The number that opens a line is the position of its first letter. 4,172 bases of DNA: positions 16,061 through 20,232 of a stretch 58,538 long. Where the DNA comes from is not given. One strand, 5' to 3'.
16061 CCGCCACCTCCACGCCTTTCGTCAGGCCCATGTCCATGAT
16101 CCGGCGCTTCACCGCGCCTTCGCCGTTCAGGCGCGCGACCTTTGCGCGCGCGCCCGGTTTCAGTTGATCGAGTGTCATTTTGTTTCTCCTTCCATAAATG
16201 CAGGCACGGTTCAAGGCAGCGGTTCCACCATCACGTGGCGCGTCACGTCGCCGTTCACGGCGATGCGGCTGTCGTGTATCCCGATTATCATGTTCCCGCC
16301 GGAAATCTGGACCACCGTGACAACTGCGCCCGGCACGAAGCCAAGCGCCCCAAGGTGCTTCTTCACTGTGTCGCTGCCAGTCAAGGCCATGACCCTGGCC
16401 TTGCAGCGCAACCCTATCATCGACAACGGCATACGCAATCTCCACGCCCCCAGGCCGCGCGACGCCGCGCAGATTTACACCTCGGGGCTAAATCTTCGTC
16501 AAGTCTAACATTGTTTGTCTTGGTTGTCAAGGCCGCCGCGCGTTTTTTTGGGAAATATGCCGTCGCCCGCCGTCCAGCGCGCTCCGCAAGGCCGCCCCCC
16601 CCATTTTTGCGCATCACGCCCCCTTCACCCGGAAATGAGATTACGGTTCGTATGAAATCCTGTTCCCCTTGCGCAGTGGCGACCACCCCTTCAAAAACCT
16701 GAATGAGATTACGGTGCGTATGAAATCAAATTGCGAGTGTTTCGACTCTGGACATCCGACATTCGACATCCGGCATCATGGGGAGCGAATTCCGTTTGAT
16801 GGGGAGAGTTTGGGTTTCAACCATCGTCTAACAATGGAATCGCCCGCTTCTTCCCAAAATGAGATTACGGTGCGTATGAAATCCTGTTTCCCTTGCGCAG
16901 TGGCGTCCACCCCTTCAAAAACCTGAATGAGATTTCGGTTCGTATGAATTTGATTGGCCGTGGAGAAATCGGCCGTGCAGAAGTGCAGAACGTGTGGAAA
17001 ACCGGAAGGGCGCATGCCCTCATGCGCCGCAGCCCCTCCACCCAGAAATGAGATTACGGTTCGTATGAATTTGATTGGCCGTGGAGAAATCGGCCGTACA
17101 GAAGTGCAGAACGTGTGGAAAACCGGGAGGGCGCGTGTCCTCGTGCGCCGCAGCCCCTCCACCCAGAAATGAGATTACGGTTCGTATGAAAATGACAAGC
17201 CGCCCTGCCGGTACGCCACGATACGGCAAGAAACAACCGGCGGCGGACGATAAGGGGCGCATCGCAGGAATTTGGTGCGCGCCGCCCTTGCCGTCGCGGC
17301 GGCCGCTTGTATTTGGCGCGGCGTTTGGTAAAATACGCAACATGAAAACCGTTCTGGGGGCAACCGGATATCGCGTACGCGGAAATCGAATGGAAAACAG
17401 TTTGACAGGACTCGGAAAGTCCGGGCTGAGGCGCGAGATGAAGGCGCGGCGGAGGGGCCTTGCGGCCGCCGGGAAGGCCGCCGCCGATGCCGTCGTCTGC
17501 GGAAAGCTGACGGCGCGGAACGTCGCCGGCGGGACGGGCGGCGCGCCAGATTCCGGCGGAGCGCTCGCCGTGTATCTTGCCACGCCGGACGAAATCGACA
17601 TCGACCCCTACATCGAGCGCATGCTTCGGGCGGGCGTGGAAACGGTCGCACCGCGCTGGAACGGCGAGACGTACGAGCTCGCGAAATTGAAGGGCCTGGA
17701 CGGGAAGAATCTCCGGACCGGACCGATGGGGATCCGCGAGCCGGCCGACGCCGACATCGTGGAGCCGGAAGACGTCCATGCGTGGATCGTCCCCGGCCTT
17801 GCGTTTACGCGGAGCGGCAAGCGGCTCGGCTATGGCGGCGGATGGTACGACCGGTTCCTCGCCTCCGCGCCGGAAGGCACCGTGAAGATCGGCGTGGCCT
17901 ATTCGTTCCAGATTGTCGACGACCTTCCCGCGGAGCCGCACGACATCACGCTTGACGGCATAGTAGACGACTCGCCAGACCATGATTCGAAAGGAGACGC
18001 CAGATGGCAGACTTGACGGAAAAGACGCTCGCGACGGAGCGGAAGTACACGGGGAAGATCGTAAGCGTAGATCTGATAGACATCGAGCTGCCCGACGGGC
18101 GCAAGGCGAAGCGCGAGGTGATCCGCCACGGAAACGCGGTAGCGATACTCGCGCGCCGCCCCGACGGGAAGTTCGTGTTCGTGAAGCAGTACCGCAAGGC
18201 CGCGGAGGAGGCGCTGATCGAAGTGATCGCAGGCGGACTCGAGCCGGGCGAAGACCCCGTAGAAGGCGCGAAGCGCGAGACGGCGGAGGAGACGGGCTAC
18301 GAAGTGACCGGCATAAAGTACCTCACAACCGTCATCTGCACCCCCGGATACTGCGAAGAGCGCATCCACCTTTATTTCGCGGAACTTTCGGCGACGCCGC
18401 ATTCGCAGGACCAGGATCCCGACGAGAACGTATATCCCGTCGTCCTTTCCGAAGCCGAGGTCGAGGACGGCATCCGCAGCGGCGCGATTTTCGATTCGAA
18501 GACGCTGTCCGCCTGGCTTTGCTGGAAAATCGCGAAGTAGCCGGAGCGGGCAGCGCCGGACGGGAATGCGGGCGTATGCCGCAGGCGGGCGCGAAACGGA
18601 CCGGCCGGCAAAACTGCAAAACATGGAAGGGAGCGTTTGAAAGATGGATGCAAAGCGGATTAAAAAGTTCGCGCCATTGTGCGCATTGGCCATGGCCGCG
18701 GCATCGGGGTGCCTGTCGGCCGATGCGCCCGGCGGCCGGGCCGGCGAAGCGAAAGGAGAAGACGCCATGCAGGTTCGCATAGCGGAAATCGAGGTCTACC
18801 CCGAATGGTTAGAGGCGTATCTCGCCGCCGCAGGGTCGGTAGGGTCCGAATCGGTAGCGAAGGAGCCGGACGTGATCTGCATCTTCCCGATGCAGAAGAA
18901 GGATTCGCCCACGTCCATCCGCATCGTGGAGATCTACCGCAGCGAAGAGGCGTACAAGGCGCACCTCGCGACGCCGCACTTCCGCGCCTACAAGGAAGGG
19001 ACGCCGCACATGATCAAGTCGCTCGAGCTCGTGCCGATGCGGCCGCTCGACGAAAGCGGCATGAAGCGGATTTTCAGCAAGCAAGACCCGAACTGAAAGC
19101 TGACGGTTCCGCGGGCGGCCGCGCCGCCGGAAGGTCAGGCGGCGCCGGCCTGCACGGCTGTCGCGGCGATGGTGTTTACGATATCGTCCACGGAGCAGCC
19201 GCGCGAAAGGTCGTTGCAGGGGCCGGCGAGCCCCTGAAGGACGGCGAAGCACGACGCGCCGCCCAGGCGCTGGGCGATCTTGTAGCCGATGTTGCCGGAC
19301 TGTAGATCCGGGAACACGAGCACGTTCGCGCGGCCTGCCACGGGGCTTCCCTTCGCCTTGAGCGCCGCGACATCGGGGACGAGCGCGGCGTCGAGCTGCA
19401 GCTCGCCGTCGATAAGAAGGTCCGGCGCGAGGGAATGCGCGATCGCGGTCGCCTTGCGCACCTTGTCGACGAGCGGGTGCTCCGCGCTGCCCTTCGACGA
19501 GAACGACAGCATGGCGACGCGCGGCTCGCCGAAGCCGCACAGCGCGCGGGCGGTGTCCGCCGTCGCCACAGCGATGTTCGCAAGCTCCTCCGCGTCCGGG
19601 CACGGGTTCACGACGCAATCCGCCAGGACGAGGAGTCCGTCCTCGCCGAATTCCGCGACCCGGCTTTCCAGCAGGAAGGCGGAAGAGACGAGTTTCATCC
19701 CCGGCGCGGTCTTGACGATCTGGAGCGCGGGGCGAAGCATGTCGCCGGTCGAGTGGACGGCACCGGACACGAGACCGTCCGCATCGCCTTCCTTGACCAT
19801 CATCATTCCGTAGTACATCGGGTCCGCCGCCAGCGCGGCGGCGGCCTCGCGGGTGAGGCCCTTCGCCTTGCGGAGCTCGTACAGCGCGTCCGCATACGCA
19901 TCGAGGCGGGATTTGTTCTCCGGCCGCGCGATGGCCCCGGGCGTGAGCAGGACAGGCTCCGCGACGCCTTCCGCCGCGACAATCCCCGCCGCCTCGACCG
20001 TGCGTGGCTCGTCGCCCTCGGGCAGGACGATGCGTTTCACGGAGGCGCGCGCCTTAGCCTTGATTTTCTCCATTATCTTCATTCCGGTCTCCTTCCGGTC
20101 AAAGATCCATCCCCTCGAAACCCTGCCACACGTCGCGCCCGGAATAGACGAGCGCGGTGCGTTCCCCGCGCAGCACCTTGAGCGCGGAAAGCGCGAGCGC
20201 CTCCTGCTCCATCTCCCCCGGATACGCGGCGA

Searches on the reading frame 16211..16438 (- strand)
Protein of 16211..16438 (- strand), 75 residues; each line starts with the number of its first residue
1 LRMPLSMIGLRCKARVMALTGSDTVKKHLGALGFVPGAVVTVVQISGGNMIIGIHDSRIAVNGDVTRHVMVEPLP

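Call 74: find_encoding_contigs(protein=window:16211-16438:-, flank=2500, max_places=10)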
Protein window:16211-16438:- (75 aa): 3 contigs read that carry it; 3 places shown.
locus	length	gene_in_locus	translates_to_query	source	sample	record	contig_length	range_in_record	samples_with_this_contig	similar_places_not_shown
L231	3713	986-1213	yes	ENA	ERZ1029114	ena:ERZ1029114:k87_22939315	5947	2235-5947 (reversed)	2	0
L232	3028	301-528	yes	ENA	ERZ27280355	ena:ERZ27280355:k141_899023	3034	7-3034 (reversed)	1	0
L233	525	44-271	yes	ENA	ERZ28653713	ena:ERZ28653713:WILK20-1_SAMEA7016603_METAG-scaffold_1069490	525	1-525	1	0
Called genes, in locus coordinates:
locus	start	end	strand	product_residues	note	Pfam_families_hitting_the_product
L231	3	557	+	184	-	?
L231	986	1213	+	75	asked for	PF04023:FeoA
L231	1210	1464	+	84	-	PF04023:FeoA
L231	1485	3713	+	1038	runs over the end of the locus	PF01926:MMR_HSR1, PF02421:FeoB_N, PF17910:FeoB_Cyto, PF07670:Gate, PF07664:FeoB_C, PF07670:Gate (weak)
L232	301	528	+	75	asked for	PF04023:FeoA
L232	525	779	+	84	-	PF04023:FeoA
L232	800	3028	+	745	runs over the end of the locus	?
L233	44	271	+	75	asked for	PF04023:FeoA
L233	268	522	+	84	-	PF04023:FeoA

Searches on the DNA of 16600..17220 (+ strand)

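Call 90: search_dna_similar(query=window:16600-17220:+, collection=phages, mode=distant, max_evalue=0.01, max_rows=5)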
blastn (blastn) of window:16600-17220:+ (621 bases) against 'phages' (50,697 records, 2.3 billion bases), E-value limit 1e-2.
No match.

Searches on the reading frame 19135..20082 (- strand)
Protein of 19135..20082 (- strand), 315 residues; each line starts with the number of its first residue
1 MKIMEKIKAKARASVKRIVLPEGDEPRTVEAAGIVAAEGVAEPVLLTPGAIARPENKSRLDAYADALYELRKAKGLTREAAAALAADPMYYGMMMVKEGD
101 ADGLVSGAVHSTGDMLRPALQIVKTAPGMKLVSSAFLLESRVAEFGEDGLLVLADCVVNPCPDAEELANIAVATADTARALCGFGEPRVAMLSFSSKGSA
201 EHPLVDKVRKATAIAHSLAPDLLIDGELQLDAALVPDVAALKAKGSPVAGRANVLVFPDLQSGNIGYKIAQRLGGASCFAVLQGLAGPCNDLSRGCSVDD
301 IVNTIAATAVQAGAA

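Call 55: search_protein_families(library=pfam, max_evalue=0.001, proteins=[window:19135-20082:-])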
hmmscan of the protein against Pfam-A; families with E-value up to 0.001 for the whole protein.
window:19135-20082:- (315 aa): 1 family
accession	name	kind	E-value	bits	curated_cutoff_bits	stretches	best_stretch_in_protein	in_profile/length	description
PF01515.24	PTA_PTB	-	7.3e-109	364.4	24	1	3-309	2-319/319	Phosphate acetyl/butaryl transferase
